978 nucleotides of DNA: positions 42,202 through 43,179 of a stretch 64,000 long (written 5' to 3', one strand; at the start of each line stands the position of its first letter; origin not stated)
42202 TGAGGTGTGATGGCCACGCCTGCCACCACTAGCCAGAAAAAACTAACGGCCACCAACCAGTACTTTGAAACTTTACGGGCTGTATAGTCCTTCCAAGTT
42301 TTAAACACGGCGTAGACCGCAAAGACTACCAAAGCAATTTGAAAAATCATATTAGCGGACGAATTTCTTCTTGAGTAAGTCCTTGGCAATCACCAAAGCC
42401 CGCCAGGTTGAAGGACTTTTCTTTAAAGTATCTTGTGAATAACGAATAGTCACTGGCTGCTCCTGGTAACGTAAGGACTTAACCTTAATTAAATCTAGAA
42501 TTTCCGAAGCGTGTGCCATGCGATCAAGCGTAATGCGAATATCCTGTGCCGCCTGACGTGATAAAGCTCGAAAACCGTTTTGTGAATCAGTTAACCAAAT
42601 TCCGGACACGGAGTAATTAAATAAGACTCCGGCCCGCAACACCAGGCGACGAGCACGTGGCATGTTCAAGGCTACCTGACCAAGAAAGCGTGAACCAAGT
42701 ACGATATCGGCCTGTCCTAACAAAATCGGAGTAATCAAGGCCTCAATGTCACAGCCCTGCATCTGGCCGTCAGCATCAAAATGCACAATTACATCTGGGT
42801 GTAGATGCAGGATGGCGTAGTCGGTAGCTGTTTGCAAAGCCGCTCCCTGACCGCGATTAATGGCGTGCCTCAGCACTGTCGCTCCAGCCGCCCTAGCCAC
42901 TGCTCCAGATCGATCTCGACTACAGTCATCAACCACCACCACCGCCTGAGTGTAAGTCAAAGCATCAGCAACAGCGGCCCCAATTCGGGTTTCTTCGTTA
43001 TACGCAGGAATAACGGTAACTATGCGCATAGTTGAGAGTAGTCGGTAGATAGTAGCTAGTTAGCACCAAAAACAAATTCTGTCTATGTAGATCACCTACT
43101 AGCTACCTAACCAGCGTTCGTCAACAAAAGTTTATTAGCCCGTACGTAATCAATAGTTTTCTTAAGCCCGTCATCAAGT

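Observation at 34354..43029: Two-step Ppm1/Pmt-like module: DPM1-like polyprenol-phosphate glycosyltransferase plus DUF2304-like partner plus GT-C enzyme with catalytic-loop DE motif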

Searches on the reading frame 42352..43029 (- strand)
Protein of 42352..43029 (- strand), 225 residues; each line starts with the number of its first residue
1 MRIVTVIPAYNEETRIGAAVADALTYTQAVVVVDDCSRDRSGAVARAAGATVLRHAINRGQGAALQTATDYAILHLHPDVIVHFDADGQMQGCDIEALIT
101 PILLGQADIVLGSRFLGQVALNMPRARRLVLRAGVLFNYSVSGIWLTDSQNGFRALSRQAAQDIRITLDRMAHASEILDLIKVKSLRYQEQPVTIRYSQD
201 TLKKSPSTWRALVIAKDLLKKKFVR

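Call 3: search_protein_families(library=pfam, proteins=[window:42352-43029:-], max_evalue=0.01)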
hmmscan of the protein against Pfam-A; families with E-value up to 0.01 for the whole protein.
window:42352-43029:- (225 aa): 1 family
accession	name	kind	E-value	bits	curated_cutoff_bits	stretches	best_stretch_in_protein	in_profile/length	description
PF00535.33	Glycos_transf_2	-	3e-18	66.8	23.3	1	6-161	3-164/168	Glycosyl transferase family 2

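Call 4: search_protein_families(library=ncbifam, proteins=[window:42352-43029:-], max_evalue=0.01)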
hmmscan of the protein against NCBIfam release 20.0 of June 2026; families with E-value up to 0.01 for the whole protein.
window:42352-43029:- (225 aa): 11 families
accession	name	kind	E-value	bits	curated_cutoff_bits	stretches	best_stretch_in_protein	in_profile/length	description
NF058614.1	PPMAGASynPpgS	equivalog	1.7e-50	171.6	370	1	5-217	4-218/226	polyprenyl-phospho-N-acetylgalactosaminyl synthase PpgS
TIGR04182.1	glyco_TIGR04182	equivalog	1.6e-19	70.4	325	1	4-195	3-190/293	S-layer glycoprotein N-glycosyltransferase AglJ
NF041391.1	DPhHxTase_Halo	equivalog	2.1e-14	53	375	1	9-193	3-181/213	dolichyl-phosphate hexose transferase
TIGR04283.1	glyco_like_mftF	equivalog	1.1e-08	35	182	1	6-90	4-93/221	TIGR04283 family arsenosugar biosynthesis glycosyltransferase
NF041865.1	EpsU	equivalog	2.9e-08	33.2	700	1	5-91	43-136/394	exopolysaccharide biosynthesis GT2 family glycosyltransferase EpsU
NF010496.0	PRK13915.1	equivalog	3.5e-08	32.9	262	1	2-105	32-145/307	glucosyl-3-phosphoglycerate synthase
TIGR03937.1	PgaC_IcaA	equivalog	2.1e-05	23.7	422.3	1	3-90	47-138/407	poly-beta-1,6-N-acetyl-D-glucosamine synthase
TIGR03469.1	HpnB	hypoth_equivalog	0.00028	20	379.25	1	3-51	46-98/386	hopene-associated glycosyltransferase HpnB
NF007986.1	PRK10714.1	equivalog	0.0004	19.5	529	1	3-100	8-113/316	undecaprenyl-phosphate 4-deoxy-4-formamido-L-arabinose transferase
NF053846.1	glyco_with_XrtP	equivalog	0.0017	17.1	520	1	6-109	46-165/440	XrtP-associated glycosyltransferase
NF038299.1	EPS_HpsN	equivalog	0.0022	17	425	1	3-91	3-95/317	hormogonium polysaccharide biosynthesis glycosyltransferase HpsN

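Call 10: search_solved_structures(query=window:42352-43029:-, max_evalue=0.001)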
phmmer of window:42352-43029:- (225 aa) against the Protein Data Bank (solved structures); distinct sequences matched with E-value up to 0.001: 1.
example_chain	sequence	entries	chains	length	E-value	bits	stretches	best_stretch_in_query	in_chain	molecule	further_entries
5mlz_A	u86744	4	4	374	4.9e-08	36.1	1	1-194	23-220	Dolichol monophosphate mannose synthase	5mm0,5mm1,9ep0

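Call 68: list_cluster_members(proteins=[P0001, window:42352-43029:-, window:35931-36515:-])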
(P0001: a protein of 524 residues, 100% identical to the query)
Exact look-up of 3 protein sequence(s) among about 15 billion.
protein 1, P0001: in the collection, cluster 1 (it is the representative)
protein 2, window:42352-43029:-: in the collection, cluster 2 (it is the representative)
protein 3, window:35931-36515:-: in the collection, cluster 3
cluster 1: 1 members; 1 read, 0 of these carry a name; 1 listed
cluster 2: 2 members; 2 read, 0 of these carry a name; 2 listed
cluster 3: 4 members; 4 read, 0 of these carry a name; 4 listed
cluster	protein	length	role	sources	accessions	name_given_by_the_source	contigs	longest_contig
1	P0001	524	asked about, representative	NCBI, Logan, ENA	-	-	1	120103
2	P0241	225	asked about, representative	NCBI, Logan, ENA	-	-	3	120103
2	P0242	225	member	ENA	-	-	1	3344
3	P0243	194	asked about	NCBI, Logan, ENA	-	-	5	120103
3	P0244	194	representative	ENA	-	-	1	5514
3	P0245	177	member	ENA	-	-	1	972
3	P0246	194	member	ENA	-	-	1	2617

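Call 75: find_homologous_proteins(query=window:42352-43029:-, max_evalue=1e-10)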
Query window:42352-43029:- (225 aa): 7987 proteins with E <= 1e-10 among 8000 candidates; the best 120 are listed.
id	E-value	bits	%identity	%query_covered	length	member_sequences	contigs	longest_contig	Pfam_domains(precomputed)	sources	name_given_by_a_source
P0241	3.9e-140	482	100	100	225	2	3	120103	PF00535.33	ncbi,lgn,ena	-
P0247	1.8e-125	434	89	100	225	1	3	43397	PF00535.33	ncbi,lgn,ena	-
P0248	4.2e-110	384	81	100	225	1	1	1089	PF00535.33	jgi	jgi:glycosyltransferase involved in cell wall biosynthesis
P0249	2.3e-105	369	76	100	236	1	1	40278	PF00535.33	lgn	-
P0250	7.6e-104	364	77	100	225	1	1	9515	PF00535.33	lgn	-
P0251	1.1e-103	363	76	100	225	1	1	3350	PF00535.33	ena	-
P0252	6.6e-103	361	76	100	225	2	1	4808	PF00535.33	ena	-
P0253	1.0e-102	360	79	100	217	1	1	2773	PF00535.33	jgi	jgi:glycosyltransferase involved in cell wall biosynthesis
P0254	3.0e-102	358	76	100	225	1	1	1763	PF00535.33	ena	-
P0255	3.4e-102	358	76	100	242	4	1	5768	PF00535.33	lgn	-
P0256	5.5e-102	358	76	100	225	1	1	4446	PF00535.33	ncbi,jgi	jgi:glycosyltransferase involved in cell wall biosynthesis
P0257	5.9e-102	358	77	100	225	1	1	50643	PF00535.33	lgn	-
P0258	3.5e-100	352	74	100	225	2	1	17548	PF00535.33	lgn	-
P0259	3.2e-99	349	74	100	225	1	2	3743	PF00535.33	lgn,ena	-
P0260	4.0e-99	348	73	100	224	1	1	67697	PF00535.33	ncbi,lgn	ncbi:MAG: glycosyltransferase family 2 protein [Patescibacteria group bacterium]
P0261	4.7e-99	348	74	97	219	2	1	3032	PF00535.33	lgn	-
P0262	9.5e-99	347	74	100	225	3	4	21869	PF00535.33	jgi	jgi:glycosyltransferase involved in cell wall biosynthesis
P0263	4.2e-98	345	72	100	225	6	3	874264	PF00535.33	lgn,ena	-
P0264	3.4e-97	342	72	100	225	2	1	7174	PF00535.33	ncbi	-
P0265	8.1e-97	341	71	100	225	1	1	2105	PF00535.33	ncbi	-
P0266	9.6e-97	341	72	100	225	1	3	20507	PF00535.33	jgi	jgi:polyprenyl-phospho-N-acetylgalactosaminyl synthase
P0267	4.5e-95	335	72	100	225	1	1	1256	PF00535.33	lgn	-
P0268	2.1e-93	330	71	100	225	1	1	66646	PF00535.33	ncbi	-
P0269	5.7e-92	325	71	100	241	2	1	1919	PF00535.33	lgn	-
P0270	6.0e-92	325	70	100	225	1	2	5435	PF00535.33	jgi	jgi:glycosyltransferase involved in cell wall biosynthesis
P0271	1.3e-91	324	70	100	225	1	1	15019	PF00535.33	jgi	jgi:polyprenyl-phospho-N-acetylgalactosaminyl synthase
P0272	8.3e-91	321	68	100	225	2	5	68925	PF00535.33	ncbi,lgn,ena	-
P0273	3.4e-90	319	66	100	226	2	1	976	PF00535.33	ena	-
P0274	3.7e-88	312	64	100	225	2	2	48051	PF00535.33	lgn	-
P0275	1.7e-87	310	66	100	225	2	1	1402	PF13641.13,PF00535.33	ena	-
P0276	9.8e-87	308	66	100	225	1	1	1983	PF00535.33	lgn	-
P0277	1.2e-86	308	65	100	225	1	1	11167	PF00535.33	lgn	-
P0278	2.3e-86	307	66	100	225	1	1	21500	PF00535.33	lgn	-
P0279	3.2e-86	306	65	100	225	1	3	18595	PF00535.33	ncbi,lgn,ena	ncbi:MAG: glycosyltransferase family 2 protein [Patescibacteria group bacterium]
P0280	5.9e-86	305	65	100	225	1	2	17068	PF00535.33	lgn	-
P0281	8.3e-86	305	65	100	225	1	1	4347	PF00535.33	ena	-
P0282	8.4e-86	305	65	100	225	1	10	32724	PF00535.33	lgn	-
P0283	9.4e-86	305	66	100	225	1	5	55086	PF00535.33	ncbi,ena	-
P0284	1.0e-85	305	64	100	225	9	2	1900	PF00535.33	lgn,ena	-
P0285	1.1e-85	304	67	99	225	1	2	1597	PF00535.33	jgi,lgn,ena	-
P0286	1.1e-85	304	65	100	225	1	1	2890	PF00535.33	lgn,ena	-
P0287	1.3e-85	304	65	100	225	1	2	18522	PF00535.33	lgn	-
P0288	1.4e-85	304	65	100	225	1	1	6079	PF00535.33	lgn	-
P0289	1.7e-85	304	65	100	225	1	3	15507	PF00535.33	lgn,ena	-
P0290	2.5e-85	303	65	100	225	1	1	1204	PF00535.33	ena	-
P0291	3.0e-85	303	65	100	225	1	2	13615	PF00535.33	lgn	-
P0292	4.6e-85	302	66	100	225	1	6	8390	PF00535.33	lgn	-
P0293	4.9e-85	302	65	100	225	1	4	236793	PF00535.33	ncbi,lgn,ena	ncbi:MAG: glycosyltransferase family 2 protein [Patescibacteria group bacterium]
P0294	8.1e-85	302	65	100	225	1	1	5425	PF00535.33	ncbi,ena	-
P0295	1.0e-84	301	63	100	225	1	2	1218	PF00535.33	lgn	-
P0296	1.1e-84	301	63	100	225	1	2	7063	PF00535.33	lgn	-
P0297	1.2e-84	301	63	100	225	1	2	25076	PF00535.33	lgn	-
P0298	1.2e-84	301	65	100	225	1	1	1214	PF00535.33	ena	-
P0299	1.3e-84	301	64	100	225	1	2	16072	PF00535.33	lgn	-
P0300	2.7e-84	300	63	100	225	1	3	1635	PF00535.33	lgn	-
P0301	2.8e-84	300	63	100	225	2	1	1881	PF00535.33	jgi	jgi:polyprenyl-phospho-N-acetylgalactosaminyl synthase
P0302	2.9e-84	300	63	100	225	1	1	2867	PF00535.33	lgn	-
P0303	4.2e-84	299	63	100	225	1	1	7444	PF00535.33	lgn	-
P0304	4.6e-84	299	64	100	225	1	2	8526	PF00535.33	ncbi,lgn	-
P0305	4.7e-84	299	65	99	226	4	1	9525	PF00535.33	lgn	-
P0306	4.9e-84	299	63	100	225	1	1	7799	PF00535.33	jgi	jgi:polyprenyl-phospho-N-acetylgalactosaminyl synthase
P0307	6.6e-84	299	63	100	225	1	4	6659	PF00535.33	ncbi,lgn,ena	-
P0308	6.8e-84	299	64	100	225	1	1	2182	PF00535.33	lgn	-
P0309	1.2e-83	298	65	99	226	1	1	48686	PF00535.33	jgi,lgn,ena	-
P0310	1.6e-83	297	66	99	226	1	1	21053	PF00535.33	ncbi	-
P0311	1.8e-83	297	63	100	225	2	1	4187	PF00535.33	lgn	-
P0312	2.2e-83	297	63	100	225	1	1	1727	PF00535.33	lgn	-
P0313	5.5e-83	296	65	99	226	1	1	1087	PF00535.33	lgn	-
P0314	6.2e-83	295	64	100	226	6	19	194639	PF00535.33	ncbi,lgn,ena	-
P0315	6.4e-83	295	65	100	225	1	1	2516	PF00535.33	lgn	-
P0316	6.4e-83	295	64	99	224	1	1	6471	PF00535.33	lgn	-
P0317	6.8e-83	295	64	100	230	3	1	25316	PF00535.33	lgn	-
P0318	1.1e-82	295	62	100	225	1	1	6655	PF00535.33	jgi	jgi:polyprenyl-phospho-N-acetylgalactosaminyl synthase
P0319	1.1e-82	295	63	100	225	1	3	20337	PF00535.33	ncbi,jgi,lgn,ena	-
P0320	1.3e-82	294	62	99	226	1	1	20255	PF00535.33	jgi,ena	-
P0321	1.8e-82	294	64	100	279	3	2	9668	PF00535.33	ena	-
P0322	1.8e-82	294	62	100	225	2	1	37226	PF00535.33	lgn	-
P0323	2.0e-82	294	64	100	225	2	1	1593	PF00535.33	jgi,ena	-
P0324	2.6e-82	293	65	100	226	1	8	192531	PF00535.33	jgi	jgi:glycosyltransferase involved in cell wall biosynthesis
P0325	3.2e-82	293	64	100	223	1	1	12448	PF13641.13,PF00535.33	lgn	-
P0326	3.5e-82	293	62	100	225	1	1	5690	PF00535.33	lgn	-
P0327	4.7e-82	293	66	100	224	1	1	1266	PF00535.33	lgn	-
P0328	5.3e-82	292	63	99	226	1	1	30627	PF00535.33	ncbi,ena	-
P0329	5.9e-82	292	63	100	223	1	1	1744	PF00535.33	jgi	jgi:polyprenyl-phospho-N-acetylgalactosaminyl synthase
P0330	6.4e-82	292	65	100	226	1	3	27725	PF00535.33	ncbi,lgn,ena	-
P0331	7.0e-82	292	65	99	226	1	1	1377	PF00535.33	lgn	-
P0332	7.2e-82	292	64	100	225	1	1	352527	PF00535.33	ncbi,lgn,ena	-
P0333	8.1e-82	292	61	99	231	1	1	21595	PF00535.33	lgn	-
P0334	8.2e-82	292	64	99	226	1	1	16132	PF00535.33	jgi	jgi:glycosyltransferase involved in cell wall biosynthesis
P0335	8.7e-82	292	63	99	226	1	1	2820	PF00535.33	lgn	-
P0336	9.9e-82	292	62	100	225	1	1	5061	PF00535.33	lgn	-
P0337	1.2e-81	291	63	100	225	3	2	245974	PF00535.33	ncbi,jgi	ncbi:MAG: glycosyltransferase family 2 protein [Patescibacteria group bacterium]|jgi:glycosyltransfe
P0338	1.4e-81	291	63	99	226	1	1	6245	PF00535.33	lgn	-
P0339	1.4e-81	291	65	99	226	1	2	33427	PF00535.33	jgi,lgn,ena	jgi:glycosyltransferase involved in cell wall biosynthesis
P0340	1.5e-81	291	64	100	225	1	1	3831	PF00535.33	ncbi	-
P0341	1.9e-81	291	65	100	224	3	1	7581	PF00535.33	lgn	-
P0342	2.0e-81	291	65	99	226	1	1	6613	PF00535.33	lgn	-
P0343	2.2e-81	290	64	100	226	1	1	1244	PF00535.33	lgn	-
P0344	3.3e-81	290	62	99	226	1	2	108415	PF00535.33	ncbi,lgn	-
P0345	3.3e-81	290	64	99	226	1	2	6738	PF00535.33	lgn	-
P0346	3.6e-81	290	64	100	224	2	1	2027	PF00535.33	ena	-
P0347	4.1e-81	289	63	99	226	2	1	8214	PF00535.33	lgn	-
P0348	4.5e-81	289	64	99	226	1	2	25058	PF00535.33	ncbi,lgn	-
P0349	5.4e-81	289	66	99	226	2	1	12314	PF00535.33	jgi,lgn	jgi:glycosyltransferase involved in cell wall biosynthesis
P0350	5.8e-81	289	63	99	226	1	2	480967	PF00535.33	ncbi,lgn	-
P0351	7.2e-81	289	63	100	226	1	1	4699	PF00535.33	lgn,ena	-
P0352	1.1e-80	288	63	100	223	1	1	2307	PF00535.33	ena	-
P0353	1.2e-80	288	63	99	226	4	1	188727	PF00535.33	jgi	-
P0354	1.3e-80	288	65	99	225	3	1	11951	PF00535.33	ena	-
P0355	1.5e-80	288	64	100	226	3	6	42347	PF00535.33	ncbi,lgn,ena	-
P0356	1.6e-80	288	63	99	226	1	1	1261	PF00535.33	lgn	-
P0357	1.9e-80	287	62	100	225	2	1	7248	PF00535.33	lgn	-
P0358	2.6e-80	287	62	100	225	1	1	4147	PF00535.33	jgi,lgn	jgi:glycosyltransferase involved in cell wall biosynthesis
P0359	2.8e-80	287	63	99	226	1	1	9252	PF00535.33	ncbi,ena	-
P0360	3.0e-80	287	61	99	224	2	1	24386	PF00535.33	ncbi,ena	-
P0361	3.0e-80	287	62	99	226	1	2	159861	PF00535.33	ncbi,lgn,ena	-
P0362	3.5e-80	286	63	99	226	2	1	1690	PF00535.33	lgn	-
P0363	4.2e-80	286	65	99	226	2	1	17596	PF00535.33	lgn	-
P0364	4.8e-80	286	64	100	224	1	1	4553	PF00535.33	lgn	-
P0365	5.2e-80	286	64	100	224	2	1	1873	PF00535.33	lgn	-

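Call 78: search_solved_structures(query=window:42352-43029:-, max_evalue=0.001, show_alignments=1)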
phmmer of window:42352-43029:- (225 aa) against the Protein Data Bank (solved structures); distinct sequences matched with E-value up to 0.001: 1.
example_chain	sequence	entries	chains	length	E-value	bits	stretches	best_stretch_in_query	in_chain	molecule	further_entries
5mlz_A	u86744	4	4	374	4.9e-08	36.1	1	1-194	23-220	Dolichol monophosphate mannose synthase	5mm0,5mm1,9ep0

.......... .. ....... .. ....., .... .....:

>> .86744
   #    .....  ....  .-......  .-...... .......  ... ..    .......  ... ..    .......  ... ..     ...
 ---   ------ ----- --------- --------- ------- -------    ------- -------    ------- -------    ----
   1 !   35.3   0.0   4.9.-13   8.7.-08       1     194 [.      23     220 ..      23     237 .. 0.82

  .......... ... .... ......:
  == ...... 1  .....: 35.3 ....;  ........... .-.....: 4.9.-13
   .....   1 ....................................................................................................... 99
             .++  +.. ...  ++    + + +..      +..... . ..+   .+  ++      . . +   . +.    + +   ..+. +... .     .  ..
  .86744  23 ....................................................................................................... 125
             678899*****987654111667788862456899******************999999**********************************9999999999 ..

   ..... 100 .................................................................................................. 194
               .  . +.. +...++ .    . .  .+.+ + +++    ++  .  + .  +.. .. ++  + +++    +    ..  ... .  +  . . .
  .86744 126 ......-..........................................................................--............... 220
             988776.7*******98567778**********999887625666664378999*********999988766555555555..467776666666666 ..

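Call 82: find_encoding_contigs(protein=P0332, flank=10000, max_places=1)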
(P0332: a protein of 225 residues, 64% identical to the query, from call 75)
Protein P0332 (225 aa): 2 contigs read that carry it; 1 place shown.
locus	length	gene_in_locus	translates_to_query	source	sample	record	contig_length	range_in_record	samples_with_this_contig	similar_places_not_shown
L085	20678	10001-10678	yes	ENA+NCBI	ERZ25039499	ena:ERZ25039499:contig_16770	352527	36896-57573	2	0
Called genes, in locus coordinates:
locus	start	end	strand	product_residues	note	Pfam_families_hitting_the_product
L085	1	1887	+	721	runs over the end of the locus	-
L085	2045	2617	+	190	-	-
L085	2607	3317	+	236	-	PF08843:AbiEii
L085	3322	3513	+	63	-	PF24749:DUF7695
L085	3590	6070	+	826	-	PF11617:Cu-binding_MopE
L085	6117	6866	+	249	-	PF13174:TPR_6 (faint), PF13432:TPR_16 (faint), PF13424:TPR_12 (faint), PF13428:TPR_14 (faint), PF07719:TPR_2 (faint), PF00515:TPR_1 (faint)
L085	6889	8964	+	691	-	PF00082:Peptidase_S8, PF01839:FG-GAP (faint), PF13517:FG-GAP_3 (weak)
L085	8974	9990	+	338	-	PF01073:3Beta_HSD, PF01370:Epimerase, PF02719:Polysacc_synt_2, PF04321:RmlD_sub_bind (weak), PF07993:NAD_binding_4 (faint), PF16363:GDP_Man_Dehyd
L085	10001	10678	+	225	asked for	PF00535:Glycos_transf_2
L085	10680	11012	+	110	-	PF10066:DUF2304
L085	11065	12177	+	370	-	PF13439:Glyco_transf_4, PF13579:Glyco_trans_4_4 (weak), PF20706:GT4-conflict (weak), PF00534:Glycos_transf_1, PF13692:Glyco_trans_1_4, PF13524:Glyco_trans_1_2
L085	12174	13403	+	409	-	PF13439:Glyco_transf_4, PF13579:Glyco_trans_4_4, PF00534:Glycos_transf_1, PF13692:Glyco_trans_1_4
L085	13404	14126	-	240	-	-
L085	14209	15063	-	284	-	-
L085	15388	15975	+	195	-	PF01066:CDP-OH_P_transf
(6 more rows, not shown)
